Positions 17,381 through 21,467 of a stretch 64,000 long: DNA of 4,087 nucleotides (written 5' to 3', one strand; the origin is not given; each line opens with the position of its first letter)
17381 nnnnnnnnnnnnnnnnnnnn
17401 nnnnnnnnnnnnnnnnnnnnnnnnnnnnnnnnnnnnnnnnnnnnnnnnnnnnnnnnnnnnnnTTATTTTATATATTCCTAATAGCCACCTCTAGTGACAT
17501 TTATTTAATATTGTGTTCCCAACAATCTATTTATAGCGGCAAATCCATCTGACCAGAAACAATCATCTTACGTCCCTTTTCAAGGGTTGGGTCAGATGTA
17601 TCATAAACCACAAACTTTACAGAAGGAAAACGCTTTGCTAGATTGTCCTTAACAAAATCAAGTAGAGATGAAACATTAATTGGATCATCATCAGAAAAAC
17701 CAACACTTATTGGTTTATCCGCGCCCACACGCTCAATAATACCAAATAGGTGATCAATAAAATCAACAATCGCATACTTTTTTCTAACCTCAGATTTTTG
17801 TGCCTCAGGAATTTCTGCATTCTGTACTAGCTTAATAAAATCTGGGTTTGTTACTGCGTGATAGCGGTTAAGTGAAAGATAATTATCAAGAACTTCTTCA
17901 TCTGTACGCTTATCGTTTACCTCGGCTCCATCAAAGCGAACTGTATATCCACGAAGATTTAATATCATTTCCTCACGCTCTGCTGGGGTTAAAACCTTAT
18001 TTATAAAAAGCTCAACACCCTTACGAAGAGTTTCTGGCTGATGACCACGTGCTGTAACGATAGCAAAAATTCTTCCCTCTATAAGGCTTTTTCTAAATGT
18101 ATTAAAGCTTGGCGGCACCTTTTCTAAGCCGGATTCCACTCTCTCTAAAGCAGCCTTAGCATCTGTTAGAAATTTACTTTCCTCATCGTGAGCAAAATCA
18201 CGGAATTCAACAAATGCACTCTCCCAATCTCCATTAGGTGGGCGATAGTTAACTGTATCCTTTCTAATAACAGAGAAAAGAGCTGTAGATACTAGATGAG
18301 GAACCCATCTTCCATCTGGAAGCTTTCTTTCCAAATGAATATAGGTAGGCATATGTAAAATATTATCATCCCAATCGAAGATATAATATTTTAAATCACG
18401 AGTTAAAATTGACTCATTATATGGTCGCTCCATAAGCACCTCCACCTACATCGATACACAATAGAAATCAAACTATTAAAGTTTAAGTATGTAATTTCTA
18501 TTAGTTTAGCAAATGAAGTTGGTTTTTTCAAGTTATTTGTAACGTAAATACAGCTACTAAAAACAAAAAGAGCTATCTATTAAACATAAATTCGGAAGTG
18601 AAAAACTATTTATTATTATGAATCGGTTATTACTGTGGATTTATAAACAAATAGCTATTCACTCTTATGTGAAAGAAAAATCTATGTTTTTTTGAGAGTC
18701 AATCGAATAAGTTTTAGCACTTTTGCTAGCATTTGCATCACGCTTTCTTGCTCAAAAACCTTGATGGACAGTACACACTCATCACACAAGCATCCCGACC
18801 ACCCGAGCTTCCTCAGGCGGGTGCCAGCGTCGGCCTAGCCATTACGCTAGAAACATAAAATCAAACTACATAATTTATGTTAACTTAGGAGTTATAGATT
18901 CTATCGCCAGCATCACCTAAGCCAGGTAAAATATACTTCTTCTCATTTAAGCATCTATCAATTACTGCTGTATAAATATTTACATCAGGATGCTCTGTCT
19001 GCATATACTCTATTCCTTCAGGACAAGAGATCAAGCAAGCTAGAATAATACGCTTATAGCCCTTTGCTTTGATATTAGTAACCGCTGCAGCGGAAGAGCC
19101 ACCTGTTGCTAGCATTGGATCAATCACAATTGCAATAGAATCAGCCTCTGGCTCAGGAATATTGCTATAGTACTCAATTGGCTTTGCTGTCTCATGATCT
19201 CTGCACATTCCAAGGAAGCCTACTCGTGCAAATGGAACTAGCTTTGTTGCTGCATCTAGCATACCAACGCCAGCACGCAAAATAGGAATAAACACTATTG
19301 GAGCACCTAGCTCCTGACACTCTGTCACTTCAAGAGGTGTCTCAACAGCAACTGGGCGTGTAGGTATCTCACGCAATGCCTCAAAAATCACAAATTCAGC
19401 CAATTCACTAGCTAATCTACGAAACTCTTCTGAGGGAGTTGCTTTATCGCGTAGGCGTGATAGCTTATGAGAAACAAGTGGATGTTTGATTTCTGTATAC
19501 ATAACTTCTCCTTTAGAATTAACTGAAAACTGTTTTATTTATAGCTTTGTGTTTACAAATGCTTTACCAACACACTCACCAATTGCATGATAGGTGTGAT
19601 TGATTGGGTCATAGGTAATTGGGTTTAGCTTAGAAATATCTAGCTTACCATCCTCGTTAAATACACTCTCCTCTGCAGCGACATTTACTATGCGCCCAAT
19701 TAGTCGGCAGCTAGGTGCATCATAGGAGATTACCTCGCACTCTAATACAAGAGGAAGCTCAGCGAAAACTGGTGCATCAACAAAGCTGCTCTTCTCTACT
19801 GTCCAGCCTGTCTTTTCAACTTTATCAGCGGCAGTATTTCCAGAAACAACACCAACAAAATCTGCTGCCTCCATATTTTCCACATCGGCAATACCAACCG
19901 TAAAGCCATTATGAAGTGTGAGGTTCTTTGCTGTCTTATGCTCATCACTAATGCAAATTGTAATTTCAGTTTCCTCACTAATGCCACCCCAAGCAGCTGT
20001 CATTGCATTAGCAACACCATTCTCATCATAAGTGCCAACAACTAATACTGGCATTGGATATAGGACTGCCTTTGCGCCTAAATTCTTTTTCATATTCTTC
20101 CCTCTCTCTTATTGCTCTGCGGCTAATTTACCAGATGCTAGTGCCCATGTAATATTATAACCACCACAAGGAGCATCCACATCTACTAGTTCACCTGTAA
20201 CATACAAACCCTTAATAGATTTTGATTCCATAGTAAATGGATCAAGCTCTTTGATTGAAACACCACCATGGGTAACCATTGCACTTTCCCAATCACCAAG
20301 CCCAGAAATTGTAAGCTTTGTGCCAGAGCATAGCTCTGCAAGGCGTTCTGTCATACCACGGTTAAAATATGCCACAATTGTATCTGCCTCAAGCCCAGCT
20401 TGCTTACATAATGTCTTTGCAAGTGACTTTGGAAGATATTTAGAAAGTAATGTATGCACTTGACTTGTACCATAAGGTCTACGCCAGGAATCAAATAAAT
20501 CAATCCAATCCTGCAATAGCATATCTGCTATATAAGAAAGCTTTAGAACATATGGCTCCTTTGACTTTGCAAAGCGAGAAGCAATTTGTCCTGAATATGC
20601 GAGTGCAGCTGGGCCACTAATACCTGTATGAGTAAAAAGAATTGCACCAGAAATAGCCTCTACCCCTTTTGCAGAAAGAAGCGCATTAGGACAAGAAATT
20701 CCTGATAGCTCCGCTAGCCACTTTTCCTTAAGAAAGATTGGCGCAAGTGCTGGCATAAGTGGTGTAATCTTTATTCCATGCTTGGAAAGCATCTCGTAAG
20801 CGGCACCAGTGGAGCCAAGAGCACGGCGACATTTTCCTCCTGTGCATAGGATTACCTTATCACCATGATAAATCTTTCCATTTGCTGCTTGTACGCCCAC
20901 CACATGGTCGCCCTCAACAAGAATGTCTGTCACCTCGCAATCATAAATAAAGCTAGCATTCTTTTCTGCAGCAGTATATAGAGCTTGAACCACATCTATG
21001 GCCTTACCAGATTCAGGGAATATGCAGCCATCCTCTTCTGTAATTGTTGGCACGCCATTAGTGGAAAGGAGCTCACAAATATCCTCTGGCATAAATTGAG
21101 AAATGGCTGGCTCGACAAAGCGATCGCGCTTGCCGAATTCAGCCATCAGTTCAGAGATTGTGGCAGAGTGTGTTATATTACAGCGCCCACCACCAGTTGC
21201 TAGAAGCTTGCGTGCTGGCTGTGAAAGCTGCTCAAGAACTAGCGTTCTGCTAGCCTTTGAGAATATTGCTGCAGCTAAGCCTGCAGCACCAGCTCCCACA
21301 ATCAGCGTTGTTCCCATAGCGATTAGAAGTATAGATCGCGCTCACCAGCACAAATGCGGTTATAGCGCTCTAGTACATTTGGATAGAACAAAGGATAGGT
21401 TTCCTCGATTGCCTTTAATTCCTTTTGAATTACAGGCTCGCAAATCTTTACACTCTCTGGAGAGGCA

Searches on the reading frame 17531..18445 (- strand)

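Call 65: search_protein_families(library=pfam, proteins=[window:17531-18445:-])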
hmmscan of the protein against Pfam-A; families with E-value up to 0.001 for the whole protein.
window:17531-18445:- (304 aa): 0 families

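Call 67: search_protein_families(library=pfam, max_evalue=1, proteins=[window:17531-18445:-])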
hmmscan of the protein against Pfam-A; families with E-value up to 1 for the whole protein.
window:17531-18445:- (304 aa): 2 families
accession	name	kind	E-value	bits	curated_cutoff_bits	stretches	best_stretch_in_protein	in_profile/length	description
PF09284.16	RhgB_N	-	0.12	12.3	27.2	1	19-92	78-149/251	Rhamnogalacturonan lyase B, N-terminal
PF07236.16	Phytoreo_S7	-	0.15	10.9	23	1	103-159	243-304/521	Phytoreovirus S7 protein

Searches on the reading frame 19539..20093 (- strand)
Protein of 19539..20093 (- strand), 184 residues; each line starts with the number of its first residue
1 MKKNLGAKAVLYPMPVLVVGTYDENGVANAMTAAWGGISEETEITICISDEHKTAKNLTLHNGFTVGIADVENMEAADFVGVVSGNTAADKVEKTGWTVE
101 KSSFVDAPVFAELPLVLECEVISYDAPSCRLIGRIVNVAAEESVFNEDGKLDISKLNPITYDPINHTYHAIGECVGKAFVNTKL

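Call 65: search_protein_families(library=pfam, proteins=[window:19539-20093:-])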
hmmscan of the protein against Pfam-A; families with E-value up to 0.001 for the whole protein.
window:19539-20093:- (184 aa): 1 family
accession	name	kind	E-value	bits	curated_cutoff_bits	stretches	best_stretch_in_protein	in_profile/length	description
PF01613.24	Flavin_Reduct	-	8.6e-12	45.9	27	1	12-146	4-139/153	Flavin reductase like domain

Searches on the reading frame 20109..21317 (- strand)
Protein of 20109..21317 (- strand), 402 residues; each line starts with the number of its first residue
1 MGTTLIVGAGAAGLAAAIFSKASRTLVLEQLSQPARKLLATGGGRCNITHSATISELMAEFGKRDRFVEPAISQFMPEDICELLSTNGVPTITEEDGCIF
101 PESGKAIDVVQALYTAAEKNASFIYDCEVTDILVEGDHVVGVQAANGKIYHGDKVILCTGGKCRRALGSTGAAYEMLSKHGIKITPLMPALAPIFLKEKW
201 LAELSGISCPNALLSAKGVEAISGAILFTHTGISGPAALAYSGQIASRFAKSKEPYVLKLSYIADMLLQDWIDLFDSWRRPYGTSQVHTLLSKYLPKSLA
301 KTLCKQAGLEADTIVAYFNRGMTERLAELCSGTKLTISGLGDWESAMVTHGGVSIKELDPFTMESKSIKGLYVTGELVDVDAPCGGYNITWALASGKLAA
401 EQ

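Call 65: search_protein_families(library=pfam, proteins=[window:20109-21317:-])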
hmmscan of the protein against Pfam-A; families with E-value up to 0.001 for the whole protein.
window:20109-21317:- (402 aa): 6 families
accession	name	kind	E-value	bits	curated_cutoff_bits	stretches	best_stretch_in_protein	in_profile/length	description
PF03486.20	HI0933_like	-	4.5e-67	226.5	50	1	4-401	3-243/244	HI0933-like protein Rossmann domain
PF22780.1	HI0933_like_1st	-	7.2e-22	78.4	27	1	189-348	2-165/165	HI0933-like protein barrel and H2TH domain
PF01266.30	DAO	-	8.3e-09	35.9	27.9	1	97-167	137-210/353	FAD dependent oxidoreductase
PF01134.28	GIDA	-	1.4e-06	28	22.1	0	124-161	113-150/391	Glucose inhibited division protein A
PF00890.30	FAD_binding_2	-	5.5e-06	26.3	20.4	0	5-33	3-33/414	FAD binding domain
PF07992.20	Pyr_redox_2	-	0.00016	21.6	26.1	1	4-172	3-119/291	Pyridine nucleotide-disulphide oxidoreductase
